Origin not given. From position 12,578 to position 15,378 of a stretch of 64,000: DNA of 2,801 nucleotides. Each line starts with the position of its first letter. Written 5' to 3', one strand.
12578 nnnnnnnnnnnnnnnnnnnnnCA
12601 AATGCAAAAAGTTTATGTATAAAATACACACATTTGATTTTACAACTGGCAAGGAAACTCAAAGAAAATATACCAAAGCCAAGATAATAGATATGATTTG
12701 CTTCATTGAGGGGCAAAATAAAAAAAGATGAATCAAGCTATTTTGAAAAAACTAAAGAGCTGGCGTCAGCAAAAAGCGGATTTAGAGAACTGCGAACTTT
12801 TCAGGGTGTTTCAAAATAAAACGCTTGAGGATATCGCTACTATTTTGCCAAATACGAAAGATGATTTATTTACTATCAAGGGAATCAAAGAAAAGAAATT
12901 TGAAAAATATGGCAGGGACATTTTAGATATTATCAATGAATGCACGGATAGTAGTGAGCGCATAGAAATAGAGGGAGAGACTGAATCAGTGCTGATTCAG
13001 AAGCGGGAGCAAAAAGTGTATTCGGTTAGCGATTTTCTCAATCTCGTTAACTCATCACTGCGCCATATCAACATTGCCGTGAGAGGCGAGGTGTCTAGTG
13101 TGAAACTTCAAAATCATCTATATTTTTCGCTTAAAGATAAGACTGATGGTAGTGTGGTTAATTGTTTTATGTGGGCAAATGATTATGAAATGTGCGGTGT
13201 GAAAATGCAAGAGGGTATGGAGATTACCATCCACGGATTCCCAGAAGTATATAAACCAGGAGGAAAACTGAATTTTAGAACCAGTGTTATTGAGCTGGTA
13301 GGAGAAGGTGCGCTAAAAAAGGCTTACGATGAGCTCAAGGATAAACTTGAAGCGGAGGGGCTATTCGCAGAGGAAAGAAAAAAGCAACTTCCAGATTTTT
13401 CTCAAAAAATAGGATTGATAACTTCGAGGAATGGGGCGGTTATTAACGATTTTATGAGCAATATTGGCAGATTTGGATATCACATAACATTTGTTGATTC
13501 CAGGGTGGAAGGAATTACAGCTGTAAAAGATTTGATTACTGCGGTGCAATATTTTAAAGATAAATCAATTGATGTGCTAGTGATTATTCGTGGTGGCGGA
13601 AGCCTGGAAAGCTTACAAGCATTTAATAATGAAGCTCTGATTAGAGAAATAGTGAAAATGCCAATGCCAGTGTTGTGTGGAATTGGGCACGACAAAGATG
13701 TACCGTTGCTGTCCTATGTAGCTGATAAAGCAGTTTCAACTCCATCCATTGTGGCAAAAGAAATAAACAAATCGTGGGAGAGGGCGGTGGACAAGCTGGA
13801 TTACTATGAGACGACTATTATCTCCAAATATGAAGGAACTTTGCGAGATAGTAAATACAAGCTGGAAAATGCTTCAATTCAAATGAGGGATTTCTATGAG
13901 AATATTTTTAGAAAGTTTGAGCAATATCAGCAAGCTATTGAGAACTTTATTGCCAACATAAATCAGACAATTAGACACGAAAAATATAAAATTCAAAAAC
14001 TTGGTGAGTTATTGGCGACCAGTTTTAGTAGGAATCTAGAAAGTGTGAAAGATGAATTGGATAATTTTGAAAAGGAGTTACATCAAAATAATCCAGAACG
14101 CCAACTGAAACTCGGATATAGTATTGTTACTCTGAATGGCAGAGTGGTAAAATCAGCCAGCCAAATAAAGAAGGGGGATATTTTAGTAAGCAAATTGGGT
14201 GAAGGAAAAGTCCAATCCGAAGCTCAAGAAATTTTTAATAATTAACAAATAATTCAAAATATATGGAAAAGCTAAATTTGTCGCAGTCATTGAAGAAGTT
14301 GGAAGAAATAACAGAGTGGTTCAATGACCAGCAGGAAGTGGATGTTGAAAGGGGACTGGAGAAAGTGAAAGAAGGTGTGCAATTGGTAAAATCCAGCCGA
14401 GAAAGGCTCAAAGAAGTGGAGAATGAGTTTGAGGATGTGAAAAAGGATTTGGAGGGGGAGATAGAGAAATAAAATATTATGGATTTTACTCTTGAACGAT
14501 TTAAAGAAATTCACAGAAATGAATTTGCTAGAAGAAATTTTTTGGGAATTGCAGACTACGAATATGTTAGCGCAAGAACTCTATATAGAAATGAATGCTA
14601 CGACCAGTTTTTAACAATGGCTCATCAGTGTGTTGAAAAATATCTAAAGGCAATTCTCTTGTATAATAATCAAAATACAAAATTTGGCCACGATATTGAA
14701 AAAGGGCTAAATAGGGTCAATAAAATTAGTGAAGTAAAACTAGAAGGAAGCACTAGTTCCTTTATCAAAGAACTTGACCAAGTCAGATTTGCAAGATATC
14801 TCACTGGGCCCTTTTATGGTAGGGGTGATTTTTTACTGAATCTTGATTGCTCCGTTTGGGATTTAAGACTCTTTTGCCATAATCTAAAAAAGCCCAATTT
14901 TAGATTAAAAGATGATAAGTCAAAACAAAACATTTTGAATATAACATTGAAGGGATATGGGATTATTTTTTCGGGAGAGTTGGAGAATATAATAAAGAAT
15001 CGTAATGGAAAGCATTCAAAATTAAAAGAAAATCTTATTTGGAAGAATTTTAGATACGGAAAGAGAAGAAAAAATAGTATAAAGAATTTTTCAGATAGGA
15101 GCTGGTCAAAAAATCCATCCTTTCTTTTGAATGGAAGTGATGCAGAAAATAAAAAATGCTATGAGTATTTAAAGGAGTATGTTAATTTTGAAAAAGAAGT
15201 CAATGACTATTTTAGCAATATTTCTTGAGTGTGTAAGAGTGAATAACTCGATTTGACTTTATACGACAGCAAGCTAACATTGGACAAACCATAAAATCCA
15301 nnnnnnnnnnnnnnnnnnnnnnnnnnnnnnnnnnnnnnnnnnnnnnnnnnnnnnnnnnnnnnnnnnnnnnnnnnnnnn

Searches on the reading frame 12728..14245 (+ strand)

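Call 33: search_protein_families(library=pfam, proteins=[window:12728-14245:+], max_evalue=0.001)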
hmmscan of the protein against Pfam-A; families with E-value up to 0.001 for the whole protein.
window:12728-14245:+ (505 aa): 4 families
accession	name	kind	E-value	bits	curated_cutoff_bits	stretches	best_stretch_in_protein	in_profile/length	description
PF02601.20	Exonuc_VII_L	-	1.7e-62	212.2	35.9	1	212-497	1-314/315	Exonuclease VII, large subunit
PF00570.28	HRDC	-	9.9e-21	73.9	23.8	1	3-69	2-68/68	HRDC domain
PF13742.12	tRNA_anti_2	-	1.8e-17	63.8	27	1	98-187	1-93/95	OB-fold nucleic acid binding domain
PF01336.31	tRNA_anti-codon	-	2.2e-06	28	27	1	117-188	2-72/75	OB-fold nucleic acid binding domain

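Call 46: search_protein_families(library=padloc, proteins=[window:12728-14245:+], max_evalue=0.00001)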
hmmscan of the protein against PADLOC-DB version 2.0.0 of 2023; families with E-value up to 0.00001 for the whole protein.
window:12728-14245:+ (505 aa): 3 families
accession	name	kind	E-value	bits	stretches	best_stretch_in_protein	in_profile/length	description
PDLC02861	DpdF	-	1.9e-11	41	1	3-75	537-609/611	DpdF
PDLC02864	DpdF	-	5.1e-09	33.5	1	4-70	542-608/610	DpdF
PDLC02871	DpdF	-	6.4e-06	24.2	0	4-74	65-135/140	DpdF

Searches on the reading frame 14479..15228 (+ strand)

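Call 33: search_protein_families(library=pfam, proteins=[window:14479-15228:+], max_evalue=0.001)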
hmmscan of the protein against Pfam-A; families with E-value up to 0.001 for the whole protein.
window:14479-15228:+ (249 aa): 1 family
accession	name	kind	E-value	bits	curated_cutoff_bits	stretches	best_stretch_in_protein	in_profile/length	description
PF05168.19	HEPN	-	1.8e-12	47.9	22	1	22-104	5-85/117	HEPN domain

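Call 46: search_protein_families(library=padloc, proteins=[window:14479-15228:+], max_evalue=0.00001)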
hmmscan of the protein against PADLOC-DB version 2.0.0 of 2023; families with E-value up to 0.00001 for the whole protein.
window:14479-15228:+ (249 aa): 0 families
